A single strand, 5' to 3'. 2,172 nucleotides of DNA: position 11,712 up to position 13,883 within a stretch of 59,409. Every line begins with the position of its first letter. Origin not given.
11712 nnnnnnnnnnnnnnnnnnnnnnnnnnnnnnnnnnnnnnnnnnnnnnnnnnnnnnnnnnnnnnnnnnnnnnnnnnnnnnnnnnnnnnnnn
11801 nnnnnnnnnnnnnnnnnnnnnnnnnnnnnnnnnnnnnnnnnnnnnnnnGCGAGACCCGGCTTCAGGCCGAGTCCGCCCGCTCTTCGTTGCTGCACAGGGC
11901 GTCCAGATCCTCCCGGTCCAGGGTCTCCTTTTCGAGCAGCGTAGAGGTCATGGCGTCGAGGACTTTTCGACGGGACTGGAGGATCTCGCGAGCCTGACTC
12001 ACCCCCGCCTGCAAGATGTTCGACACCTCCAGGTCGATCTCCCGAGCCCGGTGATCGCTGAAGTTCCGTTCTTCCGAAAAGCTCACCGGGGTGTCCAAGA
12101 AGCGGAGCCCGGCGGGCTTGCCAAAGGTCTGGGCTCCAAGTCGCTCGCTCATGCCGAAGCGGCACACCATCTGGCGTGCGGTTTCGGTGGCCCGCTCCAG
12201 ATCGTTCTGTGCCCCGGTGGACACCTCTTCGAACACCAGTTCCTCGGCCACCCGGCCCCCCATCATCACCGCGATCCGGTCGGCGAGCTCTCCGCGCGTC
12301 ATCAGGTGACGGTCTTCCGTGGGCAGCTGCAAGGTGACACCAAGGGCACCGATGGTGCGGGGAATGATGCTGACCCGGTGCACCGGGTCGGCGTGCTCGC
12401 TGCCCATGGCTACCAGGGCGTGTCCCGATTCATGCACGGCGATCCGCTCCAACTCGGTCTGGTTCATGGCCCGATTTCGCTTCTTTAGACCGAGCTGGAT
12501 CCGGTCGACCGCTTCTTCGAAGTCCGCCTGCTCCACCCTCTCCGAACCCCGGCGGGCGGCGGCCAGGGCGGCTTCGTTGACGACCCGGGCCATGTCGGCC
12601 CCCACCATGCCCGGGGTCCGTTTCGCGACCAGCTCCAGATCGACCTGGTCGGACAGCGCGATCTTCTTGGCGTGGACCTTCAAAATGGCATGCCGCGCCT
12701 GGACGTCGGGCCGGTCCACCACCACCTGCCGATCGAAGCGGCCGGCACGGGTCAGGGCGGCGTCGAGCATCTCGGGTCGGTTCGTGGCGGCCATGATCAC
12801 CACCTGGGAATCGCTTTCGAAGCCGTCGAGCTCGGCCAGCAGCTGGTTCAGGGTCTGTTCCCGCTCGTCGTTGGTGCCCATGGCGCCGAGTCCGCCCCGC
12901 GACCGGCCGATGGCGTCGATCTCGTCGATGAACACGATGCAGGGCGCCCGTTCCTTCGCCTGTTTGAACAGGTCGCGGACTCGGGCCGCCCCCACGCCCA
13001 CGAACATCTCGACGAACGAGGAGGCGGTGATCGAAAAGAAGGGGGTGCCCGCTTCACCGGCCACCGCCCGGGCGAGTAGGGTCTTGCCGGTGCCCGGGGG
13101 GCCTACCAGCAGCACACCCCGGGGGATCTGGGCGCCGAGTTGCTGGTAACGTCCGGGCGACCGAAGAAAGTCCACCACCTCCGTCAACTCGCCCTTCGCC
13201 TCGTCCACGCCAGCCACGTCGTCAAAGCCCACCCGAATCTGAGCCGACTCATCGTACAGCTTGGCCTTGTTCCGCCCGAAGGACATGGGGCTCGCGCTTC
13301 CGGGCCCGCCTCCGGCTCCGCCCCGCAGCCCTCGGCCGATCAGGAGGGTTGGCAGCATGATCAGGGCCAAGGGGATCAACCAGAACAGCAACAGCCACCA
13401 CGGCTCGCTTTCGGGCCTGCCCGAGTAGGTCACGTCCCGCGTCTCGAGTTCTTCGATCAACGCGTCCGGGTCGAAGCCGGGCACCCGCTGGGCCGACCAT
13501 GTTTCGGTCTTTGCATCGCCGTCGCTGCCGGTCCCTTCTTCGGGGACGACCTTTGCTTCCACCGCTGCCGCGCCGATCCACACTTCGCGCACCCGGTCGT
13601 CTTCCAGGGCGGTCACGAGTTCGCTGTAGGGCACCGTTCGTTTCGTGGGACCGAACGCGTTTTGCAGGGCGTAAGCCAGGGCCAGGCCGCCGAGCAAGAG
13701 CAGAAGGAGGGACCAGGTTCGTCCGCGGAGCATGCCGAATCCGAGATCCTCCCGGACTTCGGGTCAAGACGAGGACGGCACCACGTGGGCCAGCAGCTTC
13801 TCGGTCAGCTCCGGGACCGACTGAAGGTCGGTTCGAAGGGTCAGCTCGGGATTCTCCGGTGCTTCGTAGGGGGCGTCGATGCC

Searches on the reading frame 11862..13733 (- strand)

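Call 6: search_protein_families(library=pfam, proteins=[window:11862-13733:-])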
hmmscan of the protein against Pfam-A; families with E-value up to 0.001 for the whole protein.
window:11862-13733:- (623 aa): 9 families
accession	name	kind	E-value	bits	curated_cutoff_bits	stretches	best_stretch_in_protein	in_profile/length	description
PF01434.24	Peptidase_M41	-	6.3e-62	209.3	29.9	1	422-612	2-190/191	Peptidase family M41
PF00004.35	AAA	-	1.4e-45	155.4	21.2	1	207-340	1-130/131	ATPase family associated with various cellular activities (AAA)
PF17862.7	AAA_lid_3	-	1.6e-14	53.5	27.2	1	364-407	2-45/45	AAA+ lid domain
PF06480.20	FtsH_ext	-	2.3e-07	31.4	25.5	1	7-107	4-102/103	FtsH Extracellular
PF13191.12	AAA_16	-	1.9e-06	28.9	32.6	1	198-272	18-101/167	AAA ATPase domain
PF07728.20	AAA_5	-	2.5e-06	28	22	1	206-325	1-133/139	AAA domain (dynein-related subfamily)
PF13401.12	AAA_22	-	0.00021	22.1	27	0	207-239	8-43/130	AAA domain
PF06068.19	TIP49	-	0.00023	20.9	23.8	1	205-240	51-88/347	TIP49 P-loop domain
PF05496.18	RuvB_N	-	0.00027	21.1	27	0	206-275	35-96/159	Holliday junction DNA helicase RuvB P-loop domain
